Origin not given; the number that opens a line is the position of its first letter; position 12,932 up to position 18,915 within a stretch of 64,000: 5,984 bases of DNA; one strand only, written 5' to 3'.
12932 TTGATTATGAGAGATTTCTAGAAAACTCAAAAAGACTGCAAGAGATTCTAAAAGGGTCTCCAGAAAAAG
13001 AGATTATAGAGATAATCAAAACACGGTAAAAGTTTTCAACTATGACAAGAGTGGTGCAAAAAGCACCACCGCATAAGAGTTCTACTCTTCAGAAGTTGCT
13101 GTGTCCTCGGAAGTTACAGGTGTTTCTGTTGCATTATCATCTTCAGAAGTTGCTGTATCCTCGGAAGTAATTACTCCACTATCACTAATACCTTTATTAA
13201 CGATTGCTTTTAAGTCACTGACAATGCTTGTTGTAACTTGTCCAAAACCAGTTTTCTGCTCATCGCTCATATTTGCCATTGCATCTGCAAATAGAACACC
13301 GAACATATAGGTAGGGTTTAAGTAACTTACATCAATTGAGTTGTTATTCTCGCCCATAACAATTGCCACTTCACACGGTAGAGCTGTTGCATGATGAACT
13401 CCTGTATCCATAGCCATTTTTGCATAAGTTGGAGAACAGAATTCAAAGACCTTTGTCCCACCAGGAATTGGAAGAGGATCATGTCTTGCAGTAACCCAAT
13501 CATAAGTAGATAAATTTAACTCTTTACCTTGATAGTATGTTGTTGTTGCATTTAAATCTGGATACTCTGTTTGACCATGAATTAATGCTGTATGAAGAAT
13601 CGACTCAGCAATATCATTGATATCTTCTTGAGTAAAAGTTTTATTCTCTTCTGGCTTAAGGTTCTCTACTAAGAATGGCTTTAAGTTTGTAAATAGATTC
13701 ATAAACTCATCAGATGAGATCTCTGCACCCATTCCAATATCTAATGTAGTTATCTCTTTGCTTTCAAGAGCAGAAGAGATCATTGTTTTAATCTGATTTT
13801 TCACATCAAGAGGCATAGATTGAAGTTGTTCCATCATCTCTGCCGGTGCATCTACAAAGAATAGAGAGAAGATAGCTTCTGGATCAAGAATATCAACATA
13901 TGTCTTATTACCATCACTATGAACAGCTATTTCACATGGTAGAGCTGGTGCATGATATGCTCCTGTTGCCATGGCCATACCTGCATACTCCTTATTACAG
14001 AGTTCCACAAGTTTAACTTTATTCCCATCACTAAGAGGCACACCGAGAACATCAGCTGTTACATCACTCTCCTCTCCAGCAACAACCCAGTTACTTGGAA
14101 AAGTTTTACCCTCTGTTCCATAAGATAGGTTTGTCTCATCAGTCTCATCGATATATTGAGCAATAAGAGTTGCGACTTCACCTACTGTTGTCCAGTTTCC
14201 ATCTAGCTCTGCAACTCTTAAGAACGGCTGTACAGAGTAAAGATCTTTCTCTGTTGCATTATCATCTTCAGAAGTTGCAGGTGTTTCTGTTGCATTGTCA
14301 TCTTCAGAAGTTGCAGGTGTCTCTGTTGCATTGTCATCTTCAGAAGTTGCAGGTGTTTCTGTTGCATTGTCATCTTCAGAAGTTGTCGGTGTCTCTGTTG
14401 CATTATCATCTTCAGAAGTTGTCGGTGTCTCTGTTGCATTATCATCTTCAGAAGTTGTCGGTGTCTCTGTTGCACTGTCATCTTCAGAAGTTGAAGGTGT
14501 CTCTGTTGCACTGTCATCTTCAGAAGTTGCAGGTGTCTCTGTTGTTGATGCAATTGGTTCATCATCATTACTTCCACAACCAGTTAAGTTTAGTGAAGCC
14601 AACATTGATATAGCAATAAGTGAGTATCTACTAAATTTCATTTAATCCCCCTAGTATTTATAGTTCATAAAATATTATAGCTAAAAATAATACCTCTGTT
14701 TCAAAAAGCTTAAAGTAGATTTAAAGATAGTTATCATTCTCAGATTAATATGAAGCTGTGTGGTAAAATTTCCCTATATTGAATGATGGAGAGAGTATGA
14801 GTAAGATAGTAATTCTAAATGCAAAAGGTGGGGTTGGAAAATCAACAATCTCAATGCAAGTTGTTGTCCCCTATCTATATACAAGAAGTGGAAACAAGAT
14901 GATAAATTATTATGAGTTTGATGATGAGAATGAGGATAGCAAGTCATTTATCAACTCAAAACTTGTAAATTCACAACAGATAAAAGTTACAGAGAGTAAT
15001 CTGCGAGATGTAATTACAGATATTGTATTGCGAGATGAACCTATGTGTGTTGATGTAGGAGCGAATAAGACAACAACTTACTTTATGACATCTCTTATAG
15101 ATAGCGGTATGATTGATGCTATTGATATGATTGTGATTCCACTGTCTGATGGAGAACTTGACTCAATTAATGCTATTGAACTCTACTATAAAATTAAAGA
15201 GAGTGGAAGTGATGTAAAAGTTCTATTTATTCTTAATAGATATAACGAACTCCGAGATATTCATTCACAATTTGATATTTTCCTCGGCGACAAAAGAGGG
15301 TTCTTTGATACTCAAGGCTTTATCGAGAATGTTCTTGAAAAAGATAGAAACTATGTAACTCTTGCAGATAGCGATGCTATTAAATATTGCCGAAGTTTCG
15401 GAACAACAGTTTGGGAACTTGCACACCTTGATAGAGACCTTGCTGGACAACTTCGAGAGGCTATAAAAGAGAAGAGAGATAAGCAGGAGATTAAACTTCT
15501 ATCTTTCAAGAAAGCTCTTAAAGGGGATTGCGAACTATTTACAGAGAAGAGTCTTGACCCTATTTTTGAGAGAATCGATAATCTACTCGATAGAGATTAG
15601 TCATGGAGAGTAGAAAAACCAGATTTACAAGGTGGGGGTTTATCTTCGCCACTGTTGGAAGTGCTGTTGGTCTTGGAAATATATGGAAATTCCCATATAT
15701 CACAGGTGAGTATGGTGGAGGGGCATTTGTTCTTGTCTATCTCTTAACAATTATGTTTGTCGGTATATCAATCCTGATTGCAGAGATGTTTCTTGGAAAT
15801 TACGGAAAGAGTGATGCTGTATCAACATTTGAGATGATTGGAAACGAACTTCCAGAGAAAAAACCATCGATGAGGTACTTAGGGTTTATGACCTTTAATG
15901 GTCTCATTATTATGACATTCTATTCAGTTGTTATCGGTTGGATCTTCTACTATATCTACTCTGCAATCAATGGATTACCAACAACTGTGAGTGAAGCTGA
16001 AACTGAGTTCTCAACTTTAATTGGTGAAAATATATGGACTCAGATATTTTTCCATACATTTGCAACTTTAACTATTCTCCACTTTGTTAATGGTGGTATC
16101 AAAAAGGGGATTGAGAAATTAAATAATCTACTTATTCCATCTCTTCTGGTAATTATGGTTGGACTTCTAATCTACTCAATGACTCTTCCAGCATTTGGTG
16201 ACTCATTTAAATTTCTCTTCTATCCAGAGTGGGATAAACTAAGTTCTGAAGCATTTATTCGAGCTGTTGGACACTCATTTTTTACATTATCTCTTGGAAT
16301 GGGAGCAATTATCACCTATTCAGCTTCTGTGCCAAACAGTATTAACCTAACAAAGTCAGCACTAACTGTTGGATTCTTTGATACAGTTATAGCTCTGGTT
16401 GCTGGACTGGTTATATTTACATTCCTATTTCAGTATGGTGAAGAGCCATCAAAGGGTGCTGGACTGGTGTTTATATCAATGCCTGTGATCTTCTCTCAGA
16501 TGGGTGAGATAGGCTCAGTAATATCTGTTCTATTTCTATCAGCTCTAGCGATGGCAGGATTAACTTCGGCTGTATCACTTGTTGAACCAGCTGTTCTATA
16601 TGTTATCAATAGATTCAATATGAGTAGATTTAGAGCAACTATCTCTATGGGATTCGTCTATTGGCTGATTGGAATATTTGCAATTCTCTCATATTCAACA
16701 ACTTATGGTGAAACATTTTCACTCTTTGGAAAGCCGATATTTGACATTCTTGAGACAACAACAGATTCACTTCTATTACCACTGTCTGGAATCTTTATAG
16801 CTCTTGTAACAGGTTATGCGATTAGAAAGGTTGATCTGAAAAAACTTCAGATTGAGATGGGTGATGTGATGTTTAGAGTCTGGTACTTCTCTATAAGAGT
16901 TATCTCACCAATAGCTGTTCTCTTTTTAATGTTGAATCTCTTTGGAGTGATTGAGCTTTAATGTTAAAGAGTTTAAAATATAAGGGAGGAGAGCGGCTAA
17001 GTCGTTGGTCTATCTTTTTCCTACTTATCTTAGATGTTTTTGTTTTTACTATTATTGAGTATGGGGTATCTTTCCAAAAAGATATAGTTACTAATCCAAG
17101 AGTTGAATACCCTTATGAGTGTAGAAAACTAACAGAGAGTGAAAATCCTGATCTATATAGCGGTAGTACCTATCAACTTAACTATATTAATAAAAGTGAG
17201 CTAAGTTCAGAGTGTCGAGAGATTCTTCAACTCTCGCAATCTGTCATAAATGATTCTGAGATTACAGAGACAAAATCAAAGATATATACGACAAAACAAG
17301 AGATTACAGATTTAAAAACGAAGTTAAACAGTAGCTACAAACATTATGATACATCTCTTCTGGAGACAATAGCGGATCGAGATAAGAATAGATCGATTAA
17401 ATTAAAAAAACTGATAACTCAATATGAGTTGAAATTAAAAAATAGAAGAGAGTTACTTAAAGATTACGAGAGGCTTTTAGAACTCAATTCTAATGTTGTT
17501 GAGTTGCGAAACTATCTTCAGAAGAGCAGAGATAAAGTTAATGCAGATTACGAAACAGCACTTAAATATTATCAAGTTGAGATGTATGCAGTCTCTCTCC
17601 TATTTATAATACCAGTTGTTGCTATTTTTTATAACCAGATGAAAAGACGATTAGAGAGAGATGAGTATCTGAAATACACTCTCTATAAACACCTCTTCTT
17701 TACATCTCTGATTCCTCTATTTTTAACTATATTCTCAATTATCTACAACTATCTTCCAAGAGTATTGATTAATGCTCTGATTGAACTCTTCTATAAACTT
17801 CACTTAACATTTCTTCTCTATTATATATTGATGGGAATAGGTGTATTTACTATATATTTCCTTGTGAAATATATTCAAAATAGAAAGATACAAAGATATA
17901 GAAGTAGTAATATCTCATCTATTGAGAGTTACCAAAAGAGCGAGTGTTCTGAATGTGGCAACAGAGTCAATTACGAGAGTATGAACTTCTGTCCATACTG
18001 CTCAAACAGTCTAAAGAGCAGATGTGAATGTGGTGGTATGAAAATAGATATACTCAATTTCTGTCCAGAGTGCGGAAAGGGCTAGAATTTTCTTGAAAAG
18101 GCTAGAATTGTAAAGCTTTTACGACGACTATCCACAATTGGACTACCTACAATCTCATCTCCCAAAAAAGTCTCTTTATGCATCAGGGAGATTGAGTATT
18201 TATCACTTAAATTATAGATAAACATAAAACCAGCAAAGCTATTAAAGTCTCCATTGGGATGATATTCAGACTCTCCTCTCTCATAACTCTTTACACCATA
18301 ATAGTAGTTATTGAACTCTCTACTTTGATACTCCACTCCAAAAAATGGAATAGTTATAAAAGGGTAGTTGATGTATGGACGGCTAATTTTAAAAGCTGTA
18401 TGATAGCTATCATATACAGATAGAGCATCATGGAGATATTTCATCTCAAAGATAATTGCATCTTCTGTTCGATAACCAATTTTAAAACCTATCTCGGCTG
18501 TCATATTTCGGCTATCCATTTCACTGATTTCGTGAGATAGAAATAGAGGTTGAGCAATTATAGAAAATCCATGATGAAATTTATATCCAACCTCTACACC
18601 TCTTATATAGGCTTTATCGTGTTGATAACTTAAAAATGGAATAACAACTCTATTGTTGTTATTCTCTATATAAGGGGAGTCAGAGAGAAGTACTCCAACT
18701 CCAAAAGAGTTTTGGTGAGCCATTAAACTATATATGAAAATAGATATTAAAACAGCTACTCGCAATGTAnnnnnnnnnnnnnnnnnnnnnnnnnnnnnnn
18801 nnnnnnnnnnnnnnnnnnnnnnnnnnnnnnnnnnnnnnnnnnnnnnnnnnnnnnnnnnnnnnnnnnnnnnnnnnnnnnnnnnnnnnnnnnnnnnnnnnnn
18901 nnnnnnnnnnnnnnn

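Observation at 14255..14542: Tandem 12-aa repeat that multiplies a perfect bacterial N-glycosylation sequon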

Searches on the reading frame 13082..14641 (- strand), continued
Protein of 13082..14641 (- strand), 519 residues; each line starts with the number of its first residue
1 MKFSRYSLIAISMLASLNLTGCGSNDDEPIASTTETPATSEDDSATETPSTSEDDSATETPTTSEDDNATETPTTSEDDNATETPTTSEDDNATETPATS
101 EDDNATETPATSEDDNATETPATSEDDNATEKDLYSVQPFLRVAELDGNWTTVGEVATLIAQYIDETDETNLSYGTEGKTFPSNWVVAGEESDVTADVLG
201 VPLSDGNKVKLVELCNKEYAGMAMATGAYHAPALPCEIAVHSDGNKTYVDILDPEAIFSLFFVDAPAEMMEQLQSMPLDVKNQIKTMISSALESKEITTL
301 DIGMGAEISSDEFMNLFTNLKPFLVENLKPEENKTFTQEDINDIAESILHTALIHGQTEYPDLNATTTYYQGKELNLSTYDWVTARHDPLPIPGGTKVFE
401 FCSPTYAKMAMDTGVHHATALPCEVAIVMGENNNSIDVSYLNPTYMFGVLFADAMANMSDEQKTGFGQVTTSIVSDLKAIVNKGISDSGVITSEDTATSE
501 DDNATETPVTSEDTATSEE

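Call 56: find_related_loci(query=A2, collection=genome_contigs, flank=10000)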
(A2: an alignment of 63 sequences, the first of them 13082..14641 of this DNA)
Query A2 (519 aa) in genome_contigs; peptide patterns used: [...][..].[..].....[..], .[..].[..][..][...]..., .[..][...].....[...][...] (x = any residue, [..] = any of these).
154 stretches matched a pattern; 92 encode a relative of the query (tblastn E <= 1e-3); the best 80 are kept; 80 distinct loci.
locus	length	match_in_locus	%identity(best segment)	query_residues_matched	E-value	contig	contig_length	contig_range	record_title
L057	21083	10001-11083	40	120-487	2e-75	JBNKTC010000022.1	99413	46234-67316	MAG: Campylobacterales bacterium isolate A2.bin.7.orig k141_1047811, whole genome shotgun sequence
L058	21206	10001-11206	35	139-494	3e-62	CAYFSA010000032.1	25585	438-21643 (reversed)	MAG TPA_asm: uncultured Ectothiorhodospiraceae bacterium isolate ERP107533_co1_143 genome assembly, contig: NODE_1095_le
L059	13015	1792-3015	35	136-491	9e-62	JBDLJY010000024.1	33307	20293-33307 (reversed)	MAG: Pseudomonadota bacterium isolate MAG115 MAG115_24, whole genome shotgun sequence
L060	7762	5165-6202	35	137-488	2e-60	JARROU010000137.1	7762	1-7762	MAG: Campylobacterales bacterium isolate Spart_158_MAG scaffold_16005, whole genome shotgun sequence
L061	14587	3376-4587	34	136-487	3e-60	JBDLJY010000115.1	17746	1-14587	MAG: Pseudomonadota bacterium isolate MAG115 MAG115_115, whole genome shotgun sequence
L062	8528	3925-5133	35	136-482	1e-58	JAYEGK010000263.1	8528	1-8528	MAG: Campylobacterota bacterium isolate MAG248 MAG248_263, whole genome shotgun sequence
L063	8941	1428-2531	35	114-488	6e-58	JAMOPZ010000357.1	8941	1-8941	MAG: Campylobacterales bacterium isolate 4559-240_metabat2_scaf2bin.012 4559-240_scaffold_4373_c1, whole genome shotgun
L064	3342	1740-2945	33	136-488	4e-56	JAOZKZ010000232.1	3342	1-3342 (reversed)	MAG: Campylobacterales bacterium isolate GMC10.concoct.254_sub NODE_53582_length_3342_cov_13.589900, whole genome shotgu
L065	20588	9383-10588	32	139-482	5e-55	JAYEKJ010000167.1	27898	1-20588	MAG: Campylobacterota bacterium isolate MAG140 MAG140_167, whole genome shotgun sequence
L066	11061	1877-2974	35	125-490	7e-55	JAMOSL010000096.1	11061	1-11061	MAG: Campylobacteraceae bacterium isolate 4561-384_metabat2_scaf2bin.024 4562-384_scaffold_2644_c1, whole genome shotgun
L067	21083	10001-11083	34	136-492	6e-55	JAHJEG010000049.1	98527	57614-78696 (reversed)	MAG: bacterium isolate Modern_marine_glass_biofilm.mb.119 Modern_marine_gla.mb.119_k141_1062235, whole genome shotgun se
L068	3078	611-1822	34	136-482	4e-55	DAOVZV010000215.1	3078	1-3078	MAG TPA_asm: Sulfurovum sp. isolate CSMAG_1818 CSMAG_1818_k141_480434_length_3078_cov_9.9935, whole genome shotgun seque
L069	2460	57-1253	34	139-490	2e-55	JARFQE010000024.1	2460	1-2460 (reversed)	MAG: Arenicellales bacterium isolate MAG_Ve_Sed_16 k141_5489099, whole genome shotgun sequence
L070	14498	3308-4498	33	112-485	2e-54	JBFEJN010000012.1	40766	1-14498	MAG: Sulfurimonadaceae bacterium isolate Mix_mud01.2020.11.50 k141_2041088_length_40766_cov_12.1746, whole genome shotgu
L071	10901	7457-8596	31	124-490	5e-54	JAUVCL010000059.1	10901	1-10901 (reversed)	MAG: Campylobacterota bacterium isolate CSMAG_270 CSMAG_270_k141_2960864_length_10901_cov_7.1928, whole genome shotgun s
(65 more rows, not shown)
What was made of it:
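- The protein family is confined to sulfur oxidisers (call 56).
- Tried and rejected: The one permitted genome_contigs scan, run with the family alignment (call 56).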

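Call 77: fold_search(model_id=the predicted structure, library=pdb)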
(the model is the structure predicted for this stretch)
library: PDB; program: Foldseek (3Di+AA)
matches with E <= 10: 561; with E <= 0.001: 4
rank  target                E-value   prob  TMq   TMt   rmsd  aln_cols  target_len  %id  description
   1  7tj1_A                6.6e-04  1.00  0.18  0.58   7.6       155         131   15  Crystal Structure of the Putative Fluoride Ion Transporter CrcB Bab1_1389 from Brucella abortus (released 2022-01-26)
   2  7tj1_D                6.6e-04  1.00  0.18  0.57   7.5       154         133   15  Crystal Structure of the Putative Fluoride Ion Transporter CrcB Bab1_1389 from Brucella abortus (released 2022-01-26)
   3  7tj1_C                7.0e-04  1.00  0.18  0.59   7.5       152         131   14  Crystal Structure of the Putative Fluoride Ion Transporter CrcB Bab1_1389 from Brucella abortus (released 2022-01-26)
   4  1q9u_A                8.3e-04  1.00  0.16  0.55  12.6       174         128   16  Crystal structure of uncharacterized conserved protein DUF302 from Bacillus stearothermophilus (released 2004-03-02)
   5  6v04                  1.9e-03  0.57  0.14  0.22  18.9       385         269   10  DynU16 crystal structure, a putative protein in the dynemicin biosynthetic locus (released 2020-11-18)
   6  1j3m_A                2.2e-03  1.00  0.17  0.56   7.1       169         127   13  Crystal structure of the conserved hypothetical protein TT1751 from Thermus thermophilus HB8 (released 2004-05-18)
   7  4z20_A                3.0e-02  0.04  0.07  0.11  22.9       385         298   10  Crystal Structure of Meganuclease I-SmaMI Bound to Uncleaveable DNA with a TTGT Central Four (released 2016-03-30)
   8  6fo0_B                4.2e-02  0.06  0.09  0.10  23.1       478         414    9  CryoEM structure of bovine cytochrome bc1 in complex with the anti-malarial compound GSK932121 (released 2018-02-28)
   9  6b05_A                5.0e-02  0.08  0.10  0.06  23.3       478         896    8  The Crystal Structure of the Ferredoxin Protease FusC E83A mutant in complex with Arabidopsis Ferredoxin (released 2018-06-20)
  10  5m86_A                6.6e-02  0.15  0.11  0.15  13.6       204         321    9  Crystal Structure of the Thermoplasma acidophilum Protein Ta1207 (released 2017-06-14)
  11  9t0n                  7.0e-02  0.06  0.11  0.15  19.4       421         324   10  Crystal structure of TagF (ACIAD2683) from Acinetobacter baylyi ADP1 (released 2025-11-12)
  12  4rpu_A                8.2e-02  0.04  0.09  0.06  23.0       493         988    9  Crystal Structure of Human Presequence Protease in Complex with Inhibitor MitoBloCK-60 (released 2015-12-09)
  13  3c6k_B                1.1e-01  0.72  0.14  0.19   8.8       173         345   10  Crystal structure of human spermine synthase in complex with spermidine and 5-methylthioadenosine (released 2008-02-19)
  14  4l3t_A                1.1e-01  0.04  0.10  0.06  22.2       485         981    8  Crystal Structure of Substrate-free Human Presequence Protease (released 2013-07-03)
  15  6y2p_A                1.1e-01  0.15  0.12  0.16  18.6       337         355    9  Escherichia coli RnlA-RnlB Toxin-Antitoxin System. (released 2021-04-14)
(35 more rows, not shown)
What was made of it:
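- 13157..14239 (-): Folded core (about residues 135-495): two DUF302 domains, each with an invariant Cys pair (C215/C236 and C402/C423), and seven dispersed D/E-x-N-x-S/T sequons. Foldseek matches DUF302 structures 1q9u and 1j3m (call 77).
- On DUF302 (PF03625): Foldseek matches 1q9u, 1j3m and 7tj1 at probability 1.0 and E of about 1e-3 (call 77).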

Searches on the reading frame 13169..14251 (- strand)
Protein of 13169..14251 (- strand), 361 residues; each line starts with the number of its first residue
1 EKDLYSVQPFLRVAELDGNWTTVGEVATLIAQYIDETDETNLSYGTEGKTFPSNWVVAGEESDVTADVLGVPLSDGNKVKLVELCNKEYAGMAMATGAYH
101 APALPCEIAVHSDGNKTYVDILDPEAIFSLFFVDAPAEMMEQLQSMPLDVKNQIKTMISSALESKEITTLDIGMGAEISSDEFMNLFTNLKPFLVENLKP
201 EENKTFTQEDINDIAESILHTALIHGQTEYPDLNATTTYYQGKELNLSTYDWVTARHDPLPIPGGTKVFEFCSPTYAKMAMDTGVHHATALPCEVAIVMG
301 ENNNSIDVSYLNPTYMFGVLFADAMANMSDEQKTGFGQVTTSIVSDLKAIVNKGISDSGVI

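Call 49: search_solved_structures(query=window:13169-14251:-, max_evalue=1, show_alignments=1)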
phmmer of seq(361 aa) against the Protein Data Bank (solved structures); distinct sequences matched with E-value up to 1: 1.
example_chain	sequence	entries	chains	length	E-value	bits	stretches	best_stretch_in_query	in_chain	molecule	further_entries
1ass_A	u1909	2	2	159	0.21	14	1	145-220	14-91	THERMOSOME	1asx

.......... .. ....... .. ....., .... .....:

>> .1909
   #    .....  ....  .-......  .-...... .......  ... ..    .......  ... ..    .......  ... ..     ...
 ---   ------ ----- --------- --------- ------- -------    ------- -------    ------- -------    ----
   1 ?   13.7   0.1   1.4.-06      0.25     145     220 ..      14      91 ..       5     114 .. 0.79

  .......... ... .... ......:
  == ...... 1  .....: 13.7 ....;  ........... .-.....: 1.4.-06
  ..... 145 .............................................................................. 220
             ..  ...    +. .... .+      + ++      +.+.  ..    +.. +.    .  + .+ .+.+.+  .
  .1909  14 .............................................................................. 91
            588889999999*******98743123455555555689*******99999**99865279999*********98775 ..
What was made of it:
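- Tried and rejected: PDB sequence search with the core (call 49).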

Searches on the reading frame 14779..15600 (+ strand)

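Call 20: search_protein_families(library=pfam, proteins=[window:14779-15600:+], max_evalue=0.001)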
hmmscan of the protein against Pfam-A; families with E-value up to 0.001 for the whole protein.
window:14779-15600:+ (273 aa): 3 families
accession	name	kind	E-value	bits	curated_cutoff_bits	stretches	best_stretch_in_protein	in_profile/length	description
PF09140.17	MipZ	-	0.00014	21.7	20.7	1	10-120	3-105/262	ATPase MipZ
PF24883.2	NPHP3_N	-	0.00017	22.2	24.8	0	4-58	18-69/164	Nephrocystin 3, N-terminal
PF25199.1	nSTAND_NTPase5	-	0.00099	19.4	34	0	3-45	36-77/145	Novel STAND NTPase 5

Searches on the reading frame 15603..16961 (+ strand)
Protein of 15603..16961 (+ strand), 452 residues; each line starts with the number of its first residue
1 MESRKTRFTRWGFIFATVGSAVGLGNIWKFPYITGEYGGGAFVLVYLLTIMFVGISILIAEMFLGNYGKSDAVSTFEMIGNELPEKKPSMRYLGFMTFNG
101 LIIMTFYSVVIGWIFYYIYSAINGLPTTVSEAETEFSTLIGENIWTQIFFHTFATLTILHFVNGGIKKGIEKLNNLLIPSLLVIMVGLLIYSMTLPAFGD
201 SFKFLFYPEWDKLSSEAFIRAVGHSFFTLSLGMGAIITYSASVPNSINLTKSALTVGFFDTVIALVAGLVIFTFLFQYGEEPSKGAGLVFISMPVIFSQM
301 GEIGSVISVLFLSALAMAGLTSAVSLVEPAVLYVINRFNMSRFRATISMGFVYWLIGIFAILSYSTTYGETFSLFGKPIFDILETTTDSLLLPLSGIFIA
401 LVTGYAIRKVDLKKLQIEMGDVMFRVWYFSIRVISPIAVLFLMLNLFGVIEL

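Call 18: find_encoding_contigs(protein=window:15603-16961:+, flank=1000, max_places=10)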
Protein window:15603-16961:+ (452 aa): 2 contigs read that carry it; 2 places shown.
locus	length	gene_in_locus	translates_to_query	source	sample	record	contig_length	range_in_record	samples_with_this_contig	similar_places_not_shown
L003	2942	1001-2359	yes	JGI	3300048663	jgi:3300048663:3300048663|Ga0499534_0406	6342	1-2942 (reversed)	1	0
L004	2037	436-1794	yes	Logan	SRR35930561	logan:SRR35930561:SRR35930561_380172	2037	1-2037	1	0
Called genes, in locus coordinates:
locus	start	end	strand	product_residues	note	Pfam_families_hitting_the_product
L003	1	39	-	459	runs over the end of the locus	PF03625:DUF302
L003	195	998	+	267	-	-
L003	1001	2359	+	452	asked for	PF00209:SNF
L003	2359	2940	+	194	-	?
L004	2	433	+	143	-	?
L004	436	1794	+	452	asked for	PF00209:SNF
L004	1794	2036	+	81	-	?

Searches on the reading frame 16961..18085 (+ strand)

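Call 20: search_protein_families(library=pfam, proteins=[window:16961-18085:+], max_evalue=0.001)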
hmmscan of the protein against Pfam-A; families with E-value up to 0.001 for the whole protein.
window:16961-18085:+ (374 aa): 2 families
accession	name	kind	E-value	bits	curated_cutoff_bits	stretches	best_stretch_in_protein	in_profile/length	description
PF24460.1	DUF7575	-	2.8e-05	23.8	28.5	0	327-351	4-27/28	Domain of unknown function (DUF7575)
PF12773.13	DZR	-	0.0004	20.9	27.3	1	329-372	1-45/45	Double zinc ribbon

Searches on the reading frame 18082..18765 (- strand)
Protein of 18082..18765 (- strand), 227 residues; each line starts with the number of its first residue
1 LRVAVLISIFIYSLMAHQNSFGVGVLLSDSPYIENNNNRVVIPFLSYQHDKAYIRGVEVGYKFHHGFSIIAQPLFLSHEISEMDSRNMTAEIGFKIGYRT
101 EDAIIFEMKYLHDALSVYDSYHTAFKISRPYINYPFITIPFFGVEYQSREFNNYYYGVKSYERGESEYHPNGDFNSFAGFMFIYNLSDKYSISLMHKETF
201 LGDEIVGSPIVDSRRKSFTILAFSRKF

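Call 20: search_protein_families(library=pfam, proteins=[window:18082-18765:-], max_evalue=0.001)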
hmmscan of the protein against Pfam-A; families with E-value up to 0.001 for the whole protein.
window:18082-18765:- (227 aa): 1 family
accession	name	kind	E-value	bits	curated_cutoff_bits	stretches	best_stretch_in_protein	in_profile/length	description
PF06629.18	MipA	-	3.1e-28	99.9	24.2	1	22-227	2-221/221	MltA-interacting protein MipA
